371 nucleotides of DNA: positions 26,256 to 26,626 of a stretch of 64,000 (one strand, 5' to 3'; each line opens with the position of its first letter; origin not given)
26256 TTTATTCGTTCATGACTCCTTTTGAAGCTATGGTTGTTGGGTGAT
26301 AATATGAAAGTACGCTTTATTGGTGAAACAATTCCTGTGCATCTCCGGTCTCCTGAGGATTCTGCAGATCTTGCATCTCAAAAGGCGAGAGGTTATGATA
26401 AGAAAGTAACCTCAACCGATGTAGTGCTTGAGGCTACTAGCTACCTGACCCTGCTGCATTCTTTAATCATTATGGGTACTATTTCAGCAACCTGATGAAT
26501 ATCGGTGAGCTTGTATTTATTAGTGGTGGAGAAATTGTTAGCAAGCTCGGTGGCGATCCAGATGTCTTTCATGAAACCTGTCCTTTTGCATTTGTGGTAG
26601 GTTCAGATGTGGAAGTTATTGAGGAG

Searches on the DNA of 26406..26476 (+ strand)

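Call 66: search_dna_similar(query=window:26406-26476:+, collection=phages, mode=near, max_rows=4)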
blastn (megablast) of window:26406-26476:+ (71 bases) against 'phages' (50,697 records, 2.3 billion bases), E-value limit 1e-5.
Records with a match: 103; places in all: 103; records where one place covers at least 80% of the query: 103.
Best place of each record, by identity: 95-99% 69; 90-95% 34.
By first word of the organism name: Escherichia 83; Campylobacter 17; Phage 2; Shigella 1.
By host as written in the record: Escherichia coli 30; Campylobacter jejuni 15; Escherichia coli K-12 MG1655 12; Escherichia coli K-12 12; - 10; Escherichia coli O157:H7 4; Escherichia coli O177 3; Campylobacter 2; and 14 more.
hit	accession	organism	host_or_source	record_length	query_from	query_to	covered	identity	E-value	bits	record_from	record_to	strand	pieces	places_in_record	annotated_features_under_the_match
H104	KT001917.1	Escherichia phage Murica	Escherichia coli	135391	1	71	100%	98.6%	7e-28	126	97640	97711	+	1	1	hypothetical protein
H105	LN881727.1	Escherichia phage slur16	Escherichia coli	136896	1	71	100%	98.6%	7e-28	126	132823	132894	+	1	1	hypothetical protein [Escherichia phage vB_EcoM_FFH2]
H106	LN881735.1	Escherichia phage slur12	Escherichia coli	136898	1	71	100%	98.6%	7e-28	126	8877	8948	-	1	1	hypothetical protein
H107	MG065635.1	Campylobacter phage C12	Campylobacter jejuni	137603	1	71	100%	98.6%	7e-28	126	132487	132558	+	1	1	record has no annotation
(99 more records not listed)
